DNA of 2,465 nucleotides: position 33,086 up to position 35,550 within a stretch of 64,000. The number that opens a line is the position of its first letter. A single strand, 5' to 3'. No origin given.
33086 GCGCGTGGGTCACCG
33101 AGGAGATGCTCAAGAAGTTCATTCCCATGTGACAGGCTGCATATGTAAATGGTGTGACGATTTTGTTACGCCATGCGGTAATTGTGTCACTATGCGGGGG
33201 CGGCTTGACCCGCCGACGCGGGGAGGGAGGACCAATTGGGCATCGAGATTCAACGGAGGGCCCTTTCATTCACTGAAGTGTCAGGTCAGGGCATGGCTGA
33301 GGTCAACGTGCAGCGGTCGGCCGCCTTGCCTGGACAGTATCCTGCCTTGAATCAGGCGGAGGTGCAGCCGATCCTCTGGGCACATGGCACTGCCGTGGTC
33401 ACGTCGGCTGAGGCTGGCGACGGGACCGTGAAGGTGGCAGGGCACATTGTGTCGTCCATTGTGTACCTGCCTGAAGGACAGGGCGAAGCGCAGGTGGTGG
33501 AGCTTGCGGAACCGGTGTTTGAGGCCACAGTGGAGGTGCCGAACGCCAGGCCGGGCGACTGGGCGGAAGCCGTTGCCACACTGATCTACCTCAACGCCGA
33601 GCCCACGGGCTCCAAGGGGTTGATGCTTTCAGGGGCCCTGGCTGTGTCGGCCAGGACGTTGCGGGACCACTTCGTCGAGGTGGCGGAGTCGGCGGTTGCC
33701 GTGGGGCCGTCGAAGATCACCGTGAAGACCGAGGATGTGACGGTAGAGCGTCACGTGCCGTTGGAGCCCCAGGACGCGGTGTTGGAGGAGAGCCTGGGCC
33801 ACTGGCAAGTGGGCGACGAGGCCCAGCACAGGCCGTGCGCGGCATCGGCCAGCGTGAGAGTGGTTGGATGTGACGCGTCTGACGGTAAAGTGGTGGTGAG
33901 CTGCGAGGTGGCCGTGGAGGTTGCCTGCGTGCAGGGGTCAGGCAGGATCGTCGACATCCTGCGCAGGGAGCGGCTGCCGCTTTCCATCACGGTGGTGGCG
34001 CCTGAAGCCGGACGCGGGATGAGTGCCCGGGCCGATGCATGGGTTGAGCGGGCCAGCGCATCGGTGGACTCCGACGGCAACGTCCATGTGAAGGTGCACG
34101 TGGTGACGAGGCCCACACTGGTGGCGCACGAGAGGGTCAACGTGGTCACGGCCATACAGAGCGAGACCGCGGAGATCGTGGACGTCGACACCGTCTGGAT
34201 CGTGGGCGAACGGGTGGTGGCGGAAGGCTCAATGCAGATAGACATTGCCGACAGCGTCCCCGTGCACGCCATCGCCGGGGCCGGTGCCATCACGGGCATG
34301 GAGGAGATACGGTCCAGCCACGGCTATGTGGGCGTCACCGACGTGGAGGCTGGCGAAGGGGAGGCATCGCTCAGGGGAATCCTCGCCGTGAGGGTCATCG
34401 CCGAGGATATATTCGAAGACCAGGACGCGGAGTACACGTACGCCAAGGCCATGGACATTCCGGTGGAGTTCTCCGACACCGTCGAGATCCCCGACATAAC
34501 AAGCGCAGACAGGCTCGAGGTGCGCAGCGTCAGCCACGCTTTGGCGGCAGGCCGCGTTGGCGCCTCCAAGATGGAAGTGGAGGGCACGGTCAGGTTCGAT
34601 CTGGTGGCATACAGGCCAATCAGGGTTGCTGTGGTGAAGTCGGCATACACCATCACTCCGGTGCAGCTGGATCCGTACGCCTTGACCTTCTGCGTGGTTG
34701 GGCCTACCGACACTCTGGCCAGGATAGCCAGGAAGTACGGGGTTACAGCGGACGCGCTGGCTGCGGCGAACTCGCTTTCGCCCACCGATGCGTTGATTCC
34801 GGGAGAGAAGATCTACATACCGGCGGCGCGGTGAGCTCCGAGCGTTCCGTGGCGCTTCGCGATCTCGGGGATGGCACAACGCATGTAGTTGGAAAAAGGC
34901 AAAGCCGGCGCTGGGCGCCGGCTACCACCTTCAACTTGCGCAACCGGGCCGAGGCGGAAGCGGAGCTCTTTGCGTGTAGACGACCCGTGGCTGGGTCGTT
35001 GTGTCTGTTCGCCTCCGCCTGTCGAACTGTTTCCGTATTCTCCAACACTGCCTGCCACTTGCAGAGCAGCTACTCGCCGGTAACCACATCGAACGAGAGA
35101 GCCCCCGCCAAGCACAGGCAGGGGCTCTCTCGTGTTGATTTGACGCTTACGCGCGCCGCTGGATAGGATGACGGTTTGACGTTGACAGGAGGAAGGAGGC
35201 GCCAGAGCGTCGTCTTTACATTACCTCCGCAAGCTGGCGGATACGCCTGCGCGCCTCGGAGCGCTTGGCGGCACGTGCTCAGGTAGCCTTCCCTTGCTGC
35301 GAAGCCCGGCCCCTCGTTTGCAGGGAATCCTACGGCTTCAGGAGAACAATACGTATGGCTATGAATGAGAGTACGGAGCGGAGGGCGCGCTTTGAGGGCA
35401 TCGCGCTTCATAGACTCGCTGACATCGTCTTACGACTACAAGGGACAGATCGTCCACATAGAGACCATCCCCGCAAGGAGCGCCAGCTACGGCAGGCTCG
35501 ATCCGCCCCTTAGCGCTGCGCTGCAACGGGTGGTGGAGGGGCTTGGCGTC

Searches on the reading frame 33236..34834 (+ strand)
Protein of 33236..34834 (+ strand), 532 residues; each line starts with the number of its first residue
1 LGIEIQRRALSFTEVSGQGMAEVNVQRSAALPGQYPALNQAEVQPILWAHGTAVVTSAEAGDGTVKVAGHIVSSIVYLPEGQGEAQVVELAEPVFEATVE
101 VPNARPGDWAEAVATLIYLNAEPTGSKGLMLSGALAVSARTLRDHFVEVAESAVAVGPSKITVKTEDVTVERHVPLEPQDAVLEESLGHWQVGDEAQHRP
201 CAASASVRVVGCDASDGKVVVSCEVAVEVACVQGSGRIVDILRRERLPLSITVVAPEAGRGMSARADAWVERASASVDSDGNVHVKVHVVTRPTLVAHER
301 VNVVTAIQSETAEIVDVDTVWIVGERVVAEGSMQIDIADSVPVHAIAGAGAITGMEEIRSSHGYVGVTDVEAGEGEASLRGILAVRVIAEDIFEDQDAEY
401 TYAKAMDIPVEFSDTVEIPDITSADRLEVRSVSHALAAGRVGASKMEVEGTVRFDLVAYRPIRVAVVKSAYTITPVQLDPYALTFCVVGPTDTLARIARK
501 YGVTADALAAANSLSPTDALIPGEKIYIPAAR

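Call 10: find_encoding_contigs(protein=window:33236-34834:+, flank=10000, max_places=10)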
Protein window:33236-34834:+ (532 aa): 24 contigs read that carry it; 7 places shown.
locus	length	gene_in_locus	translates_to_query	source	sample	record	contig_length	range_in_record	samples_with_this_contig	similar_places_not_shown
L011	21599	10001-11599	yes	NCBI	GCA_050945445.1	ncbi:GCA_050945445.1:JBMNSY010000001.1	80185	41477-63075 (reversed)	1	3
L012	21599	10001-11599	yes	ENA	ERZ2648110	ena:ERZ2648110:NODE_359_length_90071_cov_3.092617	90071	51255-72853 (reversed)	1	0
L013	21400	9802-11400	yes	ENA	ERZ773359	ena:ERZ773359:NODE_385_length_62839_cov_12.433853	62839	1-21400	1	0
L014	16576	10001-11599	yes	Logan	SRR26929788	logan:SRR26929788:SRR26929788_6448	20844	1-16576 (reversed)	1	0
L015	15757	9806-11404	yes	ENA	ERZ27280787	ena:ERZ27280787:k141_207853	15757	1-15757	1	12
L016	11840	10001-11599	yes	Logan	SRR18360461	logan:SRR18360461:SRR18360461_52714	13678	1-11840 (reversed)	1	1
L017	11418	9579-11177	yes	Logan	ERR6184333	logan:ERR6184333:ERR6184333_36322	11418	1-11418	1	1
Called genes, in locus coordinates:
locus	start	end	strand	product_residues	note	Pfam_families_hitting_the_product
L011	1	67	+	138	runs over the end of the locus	-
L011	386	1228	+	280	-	PF07501:G5, PF06725:3D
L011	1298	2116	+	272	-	PF00398:RrnaAD, PF13649:Methyltransf_25 (weak)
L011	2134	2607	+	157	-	PF04308:RNaseH_like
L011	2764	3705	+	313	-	PF05582:Peptidase_U57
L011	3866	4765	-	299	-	-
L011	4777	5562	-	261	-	PF12730:ABC2_membrane_4 (weak)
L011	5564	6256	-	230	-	PF00005:ABC_tran, PF02463:SMC_N (faint), PF13304:AAA_21 (weak)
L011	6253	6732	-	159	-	PF00392:GntR, PF02082:Rrf2 (weak)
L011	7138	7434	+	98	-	PF06257:VEG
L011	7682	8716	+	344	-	PF02811:PHP (weak)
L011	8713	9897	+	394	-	PF01471:PG_binding_1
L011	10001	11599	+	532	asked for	PF12673:SipL (faint), PF01476:LysM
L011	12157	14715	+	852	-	PF00270:DEAD, PF00271:Helicase_C, PF22982:WHD_HRQ1 (weak), PF09369:MZB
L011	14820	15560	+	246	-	PF00497:SBP_bac_3, PF10613:Lig_chan-Glu_bd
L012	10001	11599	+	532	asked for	PF12673:SipL (faint), PF01476:LysM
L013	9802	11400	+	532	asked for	PF12673:SipL (faint), PF01476:LysM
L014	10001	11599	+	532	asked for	PF12673:SipL (faint), PF01476:LysM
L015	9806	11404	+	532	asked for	PF12673:SipL (faint), PF01476:LysM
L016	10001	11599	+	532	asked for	PF12673:SipL (faint), PF01476:LysM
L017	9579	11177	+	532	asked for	PF12673:SipL (faint), PF01476:LysM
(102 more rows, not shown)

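Call 20: find_homologous_proteins(query=window:33236-34834:+, max_evalue=1e-20)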
Query window:33236-34834:+ (532 aa): 5 proteins with E <= 1e-20 among 8000 candidates.
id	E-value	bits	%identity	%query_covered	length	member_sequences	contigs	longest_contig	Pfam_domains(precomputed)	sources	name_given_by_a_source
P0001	0.0e+0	1128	100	100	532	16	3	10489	PF12673.13,PF01476.27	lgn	-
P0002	1.3e-257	873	75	100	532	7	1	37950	PF12673.13,PF01476.27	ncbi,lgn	-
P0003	4.3e-256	868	75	100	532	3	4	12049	PF12673.13,PF01476.27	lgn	-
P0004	4.8e-208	710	63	100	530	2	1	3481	PF12673.13,PF01476.27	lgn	-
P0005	4.3e-120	420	44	100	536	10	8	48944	PF12673.13,PF01476.27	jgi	jgi:nucleoid-associated protein YgaU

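Call 21: find_encoding_contigs(protein=P0002, flank=10000, max_places=3)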
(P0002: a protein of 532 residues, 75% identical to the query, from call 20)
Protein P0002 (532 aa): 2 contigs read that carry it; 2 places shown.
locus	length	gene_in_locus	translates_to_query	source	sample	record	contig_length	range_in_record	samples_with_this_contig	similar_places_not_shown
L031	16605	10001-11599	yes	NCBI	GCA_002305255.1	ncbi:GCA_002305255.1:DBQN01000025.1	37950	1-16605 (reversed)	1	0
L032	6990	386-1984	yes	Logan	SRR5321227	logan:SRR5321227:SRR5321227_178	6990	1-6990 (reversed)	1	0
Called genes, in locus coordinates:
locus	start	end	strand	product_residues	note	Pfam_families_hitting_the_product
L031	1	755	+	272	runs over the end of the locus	PF07501:G5, PF06725:3D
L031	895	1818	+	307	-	PF00398:RrnaAD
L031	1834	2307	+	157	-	PF04308:RNaseH_like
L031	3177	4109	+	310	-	PF05582:Peptidase_U57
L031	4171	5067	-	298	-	PF13349:DUF4097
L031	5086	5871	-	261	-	PF12730:ABC2_membrane_4 (weak)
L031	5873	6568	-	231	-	PF00005:ABC_tran, PF02463:SMC_N (faint), PF13304:AAA_21 (weak)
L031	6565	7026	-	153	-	PF00392:GntR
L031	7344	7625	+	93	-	PF06257:VEG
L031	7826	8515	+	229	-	-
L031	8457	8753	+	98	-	-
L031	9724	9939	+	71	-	-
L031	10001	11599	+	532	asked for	PF12673:SipL (faint), PF01476:LysM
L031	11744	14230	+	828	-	PF00270:DEAD, PF04851:ResIII (weak), PF00271:Helicase_C, PF22982:WHD_HRQ1, PF09369:MZB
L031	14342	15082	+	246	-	PF00497:SBP_bac_3, PF10613:Lig_chan-Glu_bd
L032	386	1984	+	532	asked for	PF12673:SipL (faint), PF01476:LysM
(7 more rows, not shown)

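Call 22: find_encoding_contigs(protein=P0003, flank=10000, max_places=3)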
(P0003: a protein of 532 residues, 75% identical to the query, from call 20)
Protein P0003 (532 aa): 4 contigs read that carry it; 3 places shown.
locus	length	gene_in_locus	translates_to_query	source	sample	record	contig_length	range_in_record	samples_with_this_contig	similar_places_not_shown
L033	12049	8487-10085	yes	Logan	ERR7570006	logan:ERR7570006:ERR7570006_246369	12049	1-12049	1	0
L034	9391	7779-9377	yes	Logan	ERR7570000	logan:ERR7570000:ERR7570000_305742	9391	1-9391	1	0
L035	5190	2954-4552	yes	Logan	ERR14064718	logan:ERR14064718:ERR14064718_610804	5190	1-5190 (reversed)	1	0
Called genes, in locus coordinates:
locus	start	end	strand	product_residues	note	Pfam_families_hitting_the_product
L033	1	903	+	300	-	?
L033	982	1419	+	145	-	-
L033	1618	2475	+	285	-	PF07501:G5, PF06725:3D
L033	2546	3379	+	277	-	PF00398:RrnaAD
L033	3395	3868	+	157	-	PF04308:RNaseH_like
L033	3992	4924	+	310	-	PF05582:Peptidase_U57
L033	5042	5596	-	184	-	-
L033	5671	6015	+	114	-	PF06257:VEG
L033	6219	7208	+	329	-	-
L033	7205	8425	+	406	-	PF01471:PG_binding_1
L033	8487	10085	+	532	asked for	PF12673:SipL (weak), PF01476:LysM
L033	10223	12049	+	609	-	?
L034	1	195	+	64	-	?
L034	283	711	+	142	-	-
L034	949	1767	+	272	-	PF07501:G5, PF06725:3D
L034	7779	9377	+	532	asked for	PF12673:SipL (weak), PF01476:LysM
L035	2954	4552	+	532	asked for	PF12673:SipL (weak), PF01476:LysM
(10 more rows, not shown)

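Call 23: find_encoding_contigs(protein=P0004, flank=10000, max_places=3)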
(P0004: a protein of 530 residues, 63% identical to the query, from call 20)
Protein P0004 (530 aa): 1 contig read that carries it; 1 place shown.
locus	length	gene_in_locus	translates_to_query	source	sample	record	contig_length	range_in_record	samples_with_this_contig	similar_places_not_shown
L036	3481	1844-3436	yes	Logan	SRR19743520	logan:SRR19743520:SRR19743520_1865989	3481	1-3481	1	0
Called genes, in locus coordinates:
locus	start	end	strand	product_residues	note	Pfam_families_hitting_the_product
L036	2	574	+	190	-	?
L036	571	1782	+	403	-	PF01471:PG_binding_1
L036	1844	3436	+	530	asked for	PF12673:SipL (faint), PF01476:LysM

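Call 24: find_encoding_contigs(protein=P0005, flank=10000, max_places=4)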
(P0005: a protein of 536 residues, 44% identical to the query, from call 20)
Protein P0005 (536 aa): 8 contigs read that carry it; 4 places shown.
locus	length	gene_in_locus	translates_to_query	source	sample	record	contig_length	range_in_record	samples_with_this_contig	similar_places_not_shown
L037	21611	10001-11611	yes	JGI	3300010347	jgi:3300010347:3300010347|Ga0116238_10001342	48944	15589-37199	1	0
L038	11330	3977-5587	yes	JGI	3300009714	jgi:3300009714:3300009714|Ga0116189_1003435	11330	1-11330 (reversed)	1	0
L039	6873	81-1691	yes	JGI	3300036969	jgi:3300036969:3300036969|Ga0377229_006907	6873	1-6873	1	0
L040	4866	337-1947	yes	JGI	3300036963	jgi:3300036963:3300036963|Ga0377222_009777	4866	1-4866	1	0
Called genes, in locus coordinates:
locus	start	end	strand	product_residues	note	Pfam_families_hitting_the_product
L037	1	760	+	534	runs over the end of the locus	PF00005:ABC_tran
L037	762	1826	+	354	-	PF02653:BPD_transp_2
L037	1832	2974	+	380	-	PF02653:BPD_transp_2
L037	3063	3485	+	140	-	-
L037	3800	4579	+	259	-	PF07501:G5, PF06725:3D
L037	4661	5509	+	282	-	PF00398:RrnaAD, PF13649:Methyltransf_25 (weak)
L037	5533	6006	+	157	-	PF04308:RNaseH_like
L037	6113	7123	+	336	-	PF05582:Peptidase_U57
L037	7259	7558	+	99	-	PF06257:VEG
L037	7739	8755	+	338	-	-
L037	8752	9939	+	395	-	PF01471:PG_binding_1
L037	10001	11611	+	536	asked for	PF12673:SipL (weak), PF01476:LysM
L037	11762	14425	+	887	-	PF04851:ResIII (weak), PF00270:DEAD, PF00271:Helicase_C, PF22982:WHD_HRQ1 (weak), PF09369:MZB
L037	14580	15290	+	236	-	PF00497:SBP_bac_3, PF10613:Lig_chan-Glu_bd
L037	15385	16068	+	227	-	PF00528:BPD_transp_1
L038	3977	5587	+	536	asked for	PF12673:SipL (weak), PF01476:LysM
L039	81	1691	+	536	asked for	PF12673:SipL (weak), PF01476:LysM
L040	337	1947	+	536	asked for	PF12673:SipL (weak), PF01476:LysM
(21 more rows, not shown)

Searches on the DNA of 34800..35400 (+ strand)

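Call 33: search_dna_similar(query=window:34820-34945:+, collection=phages, mode=distant, max_evalue=0.01)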
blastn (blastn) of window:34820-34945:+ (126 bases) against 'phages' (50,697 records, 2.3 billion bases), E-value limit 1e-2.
No match.

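Call 59: search_rna_families(source=window, start=34800, end=35400, threshold=evalue, max_evalue=5)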
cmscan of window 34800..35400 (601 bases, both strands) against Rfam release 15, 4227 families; matches with E-value up to 5: 5.
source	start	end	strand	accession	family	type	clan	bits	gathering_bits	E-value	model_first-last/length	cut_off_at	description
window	34898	34924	+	RF01356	CRISPR-DR28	Gene; CRISPR;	-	21.6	35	0.26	1-24/24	no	CRISPR RNA direct repeat element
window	35094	35157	-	RF02985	ftsZ-DE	Gene; sRNA;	-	18.9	72.2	0.41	1-69/69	no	ftsZ-DE RNA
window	35094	35131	+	RF03502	mir-1914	Gene; miRNA;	-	18.4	86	2.3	1-80/80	no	mir-1914 microRNA precursor family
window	35031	35149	-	RF00261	IRES_L-myc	Cis-reg; IRES;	-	17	60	0.48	1-221/221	no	L-myc internal ribosome entry site (IRES)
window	34954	35002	-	RF02918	MDR-NUDIX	Cis-reg;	-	16.7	54.9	1.3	1-59/59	no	MDR-NUDIX RNA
